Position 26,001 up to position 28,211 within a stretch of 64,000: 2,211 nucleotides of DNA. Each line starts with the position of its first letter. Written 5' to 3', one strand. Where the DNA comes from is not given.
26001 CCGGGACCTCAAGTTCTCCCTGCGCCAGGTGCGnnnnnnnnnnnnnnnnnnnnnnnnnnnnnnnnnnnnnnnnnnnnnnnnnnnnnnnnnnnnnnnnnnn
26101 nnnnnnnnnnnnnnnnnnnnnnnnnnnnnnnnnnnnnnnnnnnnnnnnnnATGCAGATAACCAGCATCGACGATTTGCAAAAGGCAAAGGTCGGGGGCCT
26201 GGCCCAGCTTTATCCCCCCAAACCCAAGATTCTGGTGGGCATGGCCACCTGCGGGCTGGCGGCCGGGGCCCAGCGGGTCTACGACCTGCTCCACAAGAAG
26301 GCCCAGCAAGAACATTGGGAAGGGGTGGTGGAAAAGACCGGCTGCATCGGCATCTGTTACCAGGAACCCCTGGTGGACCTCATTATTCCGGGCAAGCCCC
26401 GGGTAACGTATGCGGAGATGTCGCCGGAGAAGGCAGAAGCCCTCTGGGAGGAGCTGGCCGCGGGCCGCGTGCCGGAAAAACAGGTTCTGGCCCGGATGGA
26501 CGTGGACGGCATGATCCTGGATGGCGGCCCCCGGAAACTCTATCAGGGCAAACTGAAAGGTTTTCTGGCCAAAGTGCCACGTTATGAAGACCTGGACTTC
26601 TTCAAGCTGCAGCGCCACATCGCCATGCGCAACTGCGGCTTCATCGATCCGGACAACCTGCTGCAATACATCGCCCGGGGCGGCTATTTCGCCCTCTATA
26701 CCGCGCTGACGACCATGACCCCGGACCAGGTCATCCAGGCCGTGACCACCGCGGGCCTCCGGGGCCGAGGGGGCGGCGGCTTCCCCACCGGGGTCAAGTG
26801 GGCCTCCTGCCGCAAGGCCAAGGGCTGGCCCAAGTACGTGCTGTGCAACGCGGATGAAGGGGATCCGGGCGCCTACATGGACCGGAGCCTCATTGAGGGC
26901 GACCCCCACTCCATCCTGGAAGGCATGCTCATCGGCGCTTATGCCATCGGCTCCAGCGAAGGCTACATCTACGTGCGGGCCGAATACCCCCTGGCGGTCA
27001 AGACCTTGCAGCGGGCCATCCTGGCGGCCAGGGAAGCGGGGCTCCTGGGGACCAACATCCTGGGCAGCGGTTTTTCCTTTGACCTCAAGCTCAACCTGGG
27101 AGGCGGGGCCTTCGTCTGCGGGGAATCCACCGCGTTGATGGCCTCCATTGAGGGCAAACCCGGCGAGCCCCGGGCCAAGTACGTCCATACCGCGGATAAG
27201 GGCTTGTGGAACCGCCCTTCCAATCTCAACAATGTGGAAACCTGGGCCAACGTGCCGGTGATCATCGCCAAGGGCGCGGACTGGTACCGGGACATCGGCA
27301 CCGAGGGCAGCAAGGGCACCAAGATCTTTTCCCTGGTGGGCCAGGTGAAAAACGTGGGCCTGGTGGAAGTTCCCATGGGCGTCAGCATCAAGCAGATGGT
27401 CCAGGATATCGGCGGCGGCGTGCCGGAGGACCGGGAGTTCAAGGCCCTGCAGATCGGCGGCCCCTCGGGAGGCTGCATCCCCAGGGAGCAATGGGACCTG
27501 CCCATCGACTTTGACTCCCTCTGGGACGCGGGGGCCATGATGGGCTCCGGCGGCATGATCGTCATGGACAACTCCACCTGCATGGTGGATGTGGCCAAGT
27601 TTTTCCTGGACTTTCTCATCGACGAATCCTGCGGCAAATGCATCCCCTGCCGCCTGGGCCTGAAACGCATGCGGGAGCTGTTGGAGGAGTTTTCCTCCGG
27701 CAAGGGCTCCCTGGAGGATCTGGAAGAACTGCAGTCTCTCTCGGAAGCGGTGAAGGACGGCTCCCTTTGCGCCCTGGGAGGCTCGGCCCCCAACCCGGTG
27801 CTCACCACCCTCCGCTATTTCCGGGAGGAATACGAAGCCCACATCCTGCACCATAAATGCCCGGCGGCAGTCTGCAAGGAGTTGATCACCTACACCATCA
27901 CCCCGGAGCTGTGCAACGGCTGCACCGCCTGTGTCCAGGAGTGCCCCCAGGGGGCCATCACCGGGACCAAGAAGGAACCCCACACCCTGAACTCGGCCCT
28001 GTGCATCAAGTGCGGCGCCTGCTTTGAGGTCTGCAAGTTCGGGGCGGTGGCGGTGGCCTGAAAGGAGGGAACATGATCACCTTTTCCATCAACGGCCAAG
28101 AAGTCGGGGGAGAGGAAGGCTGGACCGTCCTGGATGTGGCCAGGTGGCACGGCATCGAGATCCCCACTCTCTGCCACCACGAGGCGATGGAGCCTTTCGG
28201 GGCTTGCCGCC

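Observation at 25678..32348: NuoE-NuoF-ferredoxin-HdrA/MvhD-FrhB operon with no catalytic terminal subunit: orphan flavin-based electron-bifurcation module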

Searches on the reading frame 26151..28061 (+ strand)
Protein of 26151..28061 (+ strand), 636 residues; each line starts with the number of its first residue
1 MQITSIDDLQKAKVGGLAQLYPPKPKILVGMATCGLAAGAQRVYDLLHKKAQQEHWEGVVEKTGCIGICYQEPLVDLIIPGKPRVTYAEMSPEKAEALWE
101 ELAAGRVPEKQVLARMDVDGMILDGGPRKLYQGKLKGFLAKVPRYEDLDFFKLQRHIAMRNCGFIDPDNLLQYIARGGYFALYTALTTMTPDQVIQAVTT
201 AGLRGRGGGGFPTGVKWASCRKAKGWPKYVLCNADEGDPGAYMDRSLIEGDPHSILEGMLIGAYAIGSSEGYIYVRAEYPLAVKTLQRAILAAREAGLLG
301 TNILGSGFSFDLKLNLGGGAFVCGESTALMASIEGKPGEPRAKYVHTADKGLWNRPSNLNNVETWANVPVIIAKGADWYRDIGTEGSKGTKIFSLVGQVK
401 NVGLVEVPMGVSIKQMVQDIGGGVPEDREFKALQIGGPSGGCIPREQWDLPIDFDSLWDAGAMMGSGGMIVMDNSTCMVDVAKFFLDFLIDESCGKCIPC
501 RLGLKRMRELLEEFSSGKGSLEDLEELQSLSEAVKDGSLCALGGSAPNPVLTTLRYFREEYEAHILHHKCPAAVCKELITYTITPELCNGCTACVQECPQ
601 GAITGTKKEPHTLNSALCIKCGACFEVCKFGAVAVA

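Call 5: search_protein_families(library=pfam, proteins=[window:26151-28061:+], max_evalue=0.01)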
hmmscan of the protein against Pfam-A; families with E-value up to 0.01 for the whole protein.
window:26151-28061:+ (636 aa): 10 families
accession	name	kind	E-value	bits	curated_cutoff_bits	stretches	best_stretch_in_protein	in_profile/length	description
PF01512.22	Complex1_51K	-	6.7e-44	149.8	31.2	1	198-369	1-149/150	Nuo51 FMN-binding domain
PF10589.14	NADH_4Fe-4S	-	2.6e-31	107.8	23.5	1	480-564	1-85/85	NADH-ubiquinone oxidoreductase-F iron-sulfur binding region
PF00037.32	Fer4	-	2.4e-11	43.4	21.1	2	582-604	2-24/24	4Fe-4S binding domain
PF13187.11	Fer4_9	-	5.8e-08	33.1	27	1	588-631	2-50/52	4Fe-4S dicluster domain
PF12838.12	Fer4_7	-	5.9e-08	33.5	27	1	588-632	2-52/52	4Fe-4S dicluster domain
PF13237.11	Fer4_10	-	7.9e-07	29.4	25.5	1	583-628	4-52/53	4Fe-4S dicluster domain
PF12837.12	Fer4_6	-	1.9e-06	28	25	2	615-632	6-23/24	4Fe-4S binding domain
PF14697.11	Fer4_21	-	4.4e-06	27.2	35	1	583-629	3-52/59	4Fe-4S dicluster domain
PF12797.12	Fer4_2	-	0.0005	20.3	24.5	0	585-599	7-21/22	4Fe-4S binding domain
PF13484.11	Fer4_16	-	0.0024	19.1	30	1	588-607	2-21/66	4Fe-4S double cluster binding domain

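Call 6: search_protein_families(library=ncbifam, proteins=[window:26151-28061:+], max_evalue=0.01)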
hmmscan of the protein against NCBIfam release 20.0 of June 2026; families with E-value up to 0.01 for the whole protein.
window:26151-28061:+ (636 aa): 42 families (the best 25 are shown)
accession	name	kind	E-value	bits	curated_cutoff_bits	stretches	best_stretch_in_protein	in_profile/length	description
TIGR01959.1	nuoF_fam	equivalog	3.9e-139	463.6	558.65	1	169-565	13-410/410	NADH-quinone oxidoreductase subunit NuoF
NF008436.0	PRK11278.1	equivalog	3.1e-111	372.4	749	1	169-570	26-431/448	NADH-quinone oxidoreductase subunit NuoF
NF010120.0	PRK13596.1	equivalog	1.2e-104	350.2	389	1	177-569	26-421/433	NADH-quinone oxidoreductase subunit NuoF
TIGR04481.1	PR_assoc_PrdC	equivalog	3.5e-11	42.6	490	1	191-291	73-169/425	proline reductase-associated electron transfer protein PrdC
TIGR01945.1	rnfC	subfamily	5.1e-11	41.8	245.95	1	185-290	115-218/435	RnfABCDGE type electron transport complex subunit C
TIGR01944.1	rnfB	subfamily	3.8e-10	39.6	68.7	1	579-633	106-160/190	RnfABCDGE type electron transport complex subunit B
NF003454.1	PRK05035.1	equivalog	1.6e-09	36.8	345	1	164-292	100-221/556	electron transport complex subunit RsxC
NF058577.1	FdxA_fam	equivalog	8.9e-09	35.4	65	1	580-632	2-52/52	4Fe-4S ferredoxin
NF006446.0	PRK08764.1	equivalog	1.3e-07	31.6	220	1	585-632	85-132/139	Rnf electron transport complex subunit RnfB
NF040864.1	HgcB_ferredoxin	equivalog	1.5e-07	31.1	99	1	576-635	4-63/93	mercury methylation ferredoxin HgcB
NF003475.0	PRK05113.1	equivalog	1.9e-07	31.2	203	1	582-631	109-158/190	electron transport complex subunit RsxB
TIGR04105.1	FeFe_hydrog_B1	subfamily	2.9e-07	29.5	450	1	579-634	105-160/462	monomeric [FeFe] hydrogenase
TIGR03294.1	FrhG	equivalog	1.9e-06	27.7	245.5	1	573-628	161-215/228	coenzyme F420 hydrogenase subunit gamma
TIGR03336.1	IOR_alpha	equivalog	4.9e-06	25.1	650.9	1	573-633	537-595/595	indolepyruvate ferredoxin oxidoreductase subunit alpha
NF043039.1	HgcAB_like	equivalog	6.3e-06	26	285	1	577-633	291-349/350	HgcAB-like fusion protein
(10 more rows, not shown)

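Call 26: search_solved_structures(query=window:26151-28061:+, max_evalue=1e-20, show_alignments=3)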
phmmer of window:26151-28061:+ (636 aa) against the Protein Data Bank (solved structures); distinct sequences matched with E-value up to 1e-20: 63 (the best 60 are shown).
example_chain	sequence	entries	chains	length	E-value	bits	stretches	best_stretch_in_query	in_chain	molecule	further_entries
8oh5_B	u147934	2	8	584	4.2e-219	732.7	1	153-635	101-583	NAD-reducing hydrogenase subunit HoxF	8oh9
9bov_B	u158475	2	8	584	8.9e-218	728.3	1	26-635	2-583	NADH dehydrogenase (Quinone)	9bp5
9n5u_B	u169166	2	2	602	7.6e-215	718.6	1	27-635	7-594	NfnB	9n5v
7t2r_B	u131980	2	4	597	2.6e-210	703.6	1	57-634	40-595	NiFe hydrogenase subunit B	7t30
7q4v_B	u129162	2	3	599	1e-198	665.3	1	128-634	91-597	Iron hydrogenase HydB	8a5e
9mqx_B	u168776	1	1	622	2.4e-196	657.5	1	39-634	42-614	NADH:ubiquinone oxidoreductase, NADH-binding (51 kD) subunit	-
8a6t_B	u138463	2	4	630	7.1e-194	649.3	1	59-633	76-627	Electron bifurcating hydrogenase subunit HydB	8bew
7q4w_B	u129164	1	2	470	2.2e-188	631.2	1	169-634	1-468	Iron hydrogenase HydB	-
7p5h_B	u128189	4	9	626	3.3e-183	614.1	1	118-634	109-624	Fe-hydrogenase, subunit beta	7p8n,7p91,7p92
6vw7_B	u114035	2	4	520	6.3e-115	388.5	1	144-561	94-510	NAD-dependent formate dehydrogenase beta subunit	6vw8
2fug_1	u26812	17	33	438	8.8e-104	351.7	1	170-563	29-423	NADH-quinone oxidoreductase chain 1 | NADH-QUINONE OXIDOREDUCTASE SUBUNIT 1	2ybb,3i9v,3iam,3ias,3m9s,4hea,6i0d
6tg9_B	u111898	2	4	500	1.1e-103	351.4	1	145-561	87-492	Formate dehydrogenase subunit beta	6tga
9wxb_C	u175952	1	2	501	2.1e-103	350.4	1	145-561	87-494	Formate dehydrogenase beta subunit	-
7awt_F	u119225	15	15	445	3.1e-103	349.8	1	170-565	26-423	NADH-quinone oxidoreductase subunit F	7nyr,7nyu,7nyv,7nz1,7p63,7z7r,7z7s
7p64_F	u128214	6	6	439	3.4e-103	349.7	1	170-565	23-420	NADH-quinone oxidoreductase subunit F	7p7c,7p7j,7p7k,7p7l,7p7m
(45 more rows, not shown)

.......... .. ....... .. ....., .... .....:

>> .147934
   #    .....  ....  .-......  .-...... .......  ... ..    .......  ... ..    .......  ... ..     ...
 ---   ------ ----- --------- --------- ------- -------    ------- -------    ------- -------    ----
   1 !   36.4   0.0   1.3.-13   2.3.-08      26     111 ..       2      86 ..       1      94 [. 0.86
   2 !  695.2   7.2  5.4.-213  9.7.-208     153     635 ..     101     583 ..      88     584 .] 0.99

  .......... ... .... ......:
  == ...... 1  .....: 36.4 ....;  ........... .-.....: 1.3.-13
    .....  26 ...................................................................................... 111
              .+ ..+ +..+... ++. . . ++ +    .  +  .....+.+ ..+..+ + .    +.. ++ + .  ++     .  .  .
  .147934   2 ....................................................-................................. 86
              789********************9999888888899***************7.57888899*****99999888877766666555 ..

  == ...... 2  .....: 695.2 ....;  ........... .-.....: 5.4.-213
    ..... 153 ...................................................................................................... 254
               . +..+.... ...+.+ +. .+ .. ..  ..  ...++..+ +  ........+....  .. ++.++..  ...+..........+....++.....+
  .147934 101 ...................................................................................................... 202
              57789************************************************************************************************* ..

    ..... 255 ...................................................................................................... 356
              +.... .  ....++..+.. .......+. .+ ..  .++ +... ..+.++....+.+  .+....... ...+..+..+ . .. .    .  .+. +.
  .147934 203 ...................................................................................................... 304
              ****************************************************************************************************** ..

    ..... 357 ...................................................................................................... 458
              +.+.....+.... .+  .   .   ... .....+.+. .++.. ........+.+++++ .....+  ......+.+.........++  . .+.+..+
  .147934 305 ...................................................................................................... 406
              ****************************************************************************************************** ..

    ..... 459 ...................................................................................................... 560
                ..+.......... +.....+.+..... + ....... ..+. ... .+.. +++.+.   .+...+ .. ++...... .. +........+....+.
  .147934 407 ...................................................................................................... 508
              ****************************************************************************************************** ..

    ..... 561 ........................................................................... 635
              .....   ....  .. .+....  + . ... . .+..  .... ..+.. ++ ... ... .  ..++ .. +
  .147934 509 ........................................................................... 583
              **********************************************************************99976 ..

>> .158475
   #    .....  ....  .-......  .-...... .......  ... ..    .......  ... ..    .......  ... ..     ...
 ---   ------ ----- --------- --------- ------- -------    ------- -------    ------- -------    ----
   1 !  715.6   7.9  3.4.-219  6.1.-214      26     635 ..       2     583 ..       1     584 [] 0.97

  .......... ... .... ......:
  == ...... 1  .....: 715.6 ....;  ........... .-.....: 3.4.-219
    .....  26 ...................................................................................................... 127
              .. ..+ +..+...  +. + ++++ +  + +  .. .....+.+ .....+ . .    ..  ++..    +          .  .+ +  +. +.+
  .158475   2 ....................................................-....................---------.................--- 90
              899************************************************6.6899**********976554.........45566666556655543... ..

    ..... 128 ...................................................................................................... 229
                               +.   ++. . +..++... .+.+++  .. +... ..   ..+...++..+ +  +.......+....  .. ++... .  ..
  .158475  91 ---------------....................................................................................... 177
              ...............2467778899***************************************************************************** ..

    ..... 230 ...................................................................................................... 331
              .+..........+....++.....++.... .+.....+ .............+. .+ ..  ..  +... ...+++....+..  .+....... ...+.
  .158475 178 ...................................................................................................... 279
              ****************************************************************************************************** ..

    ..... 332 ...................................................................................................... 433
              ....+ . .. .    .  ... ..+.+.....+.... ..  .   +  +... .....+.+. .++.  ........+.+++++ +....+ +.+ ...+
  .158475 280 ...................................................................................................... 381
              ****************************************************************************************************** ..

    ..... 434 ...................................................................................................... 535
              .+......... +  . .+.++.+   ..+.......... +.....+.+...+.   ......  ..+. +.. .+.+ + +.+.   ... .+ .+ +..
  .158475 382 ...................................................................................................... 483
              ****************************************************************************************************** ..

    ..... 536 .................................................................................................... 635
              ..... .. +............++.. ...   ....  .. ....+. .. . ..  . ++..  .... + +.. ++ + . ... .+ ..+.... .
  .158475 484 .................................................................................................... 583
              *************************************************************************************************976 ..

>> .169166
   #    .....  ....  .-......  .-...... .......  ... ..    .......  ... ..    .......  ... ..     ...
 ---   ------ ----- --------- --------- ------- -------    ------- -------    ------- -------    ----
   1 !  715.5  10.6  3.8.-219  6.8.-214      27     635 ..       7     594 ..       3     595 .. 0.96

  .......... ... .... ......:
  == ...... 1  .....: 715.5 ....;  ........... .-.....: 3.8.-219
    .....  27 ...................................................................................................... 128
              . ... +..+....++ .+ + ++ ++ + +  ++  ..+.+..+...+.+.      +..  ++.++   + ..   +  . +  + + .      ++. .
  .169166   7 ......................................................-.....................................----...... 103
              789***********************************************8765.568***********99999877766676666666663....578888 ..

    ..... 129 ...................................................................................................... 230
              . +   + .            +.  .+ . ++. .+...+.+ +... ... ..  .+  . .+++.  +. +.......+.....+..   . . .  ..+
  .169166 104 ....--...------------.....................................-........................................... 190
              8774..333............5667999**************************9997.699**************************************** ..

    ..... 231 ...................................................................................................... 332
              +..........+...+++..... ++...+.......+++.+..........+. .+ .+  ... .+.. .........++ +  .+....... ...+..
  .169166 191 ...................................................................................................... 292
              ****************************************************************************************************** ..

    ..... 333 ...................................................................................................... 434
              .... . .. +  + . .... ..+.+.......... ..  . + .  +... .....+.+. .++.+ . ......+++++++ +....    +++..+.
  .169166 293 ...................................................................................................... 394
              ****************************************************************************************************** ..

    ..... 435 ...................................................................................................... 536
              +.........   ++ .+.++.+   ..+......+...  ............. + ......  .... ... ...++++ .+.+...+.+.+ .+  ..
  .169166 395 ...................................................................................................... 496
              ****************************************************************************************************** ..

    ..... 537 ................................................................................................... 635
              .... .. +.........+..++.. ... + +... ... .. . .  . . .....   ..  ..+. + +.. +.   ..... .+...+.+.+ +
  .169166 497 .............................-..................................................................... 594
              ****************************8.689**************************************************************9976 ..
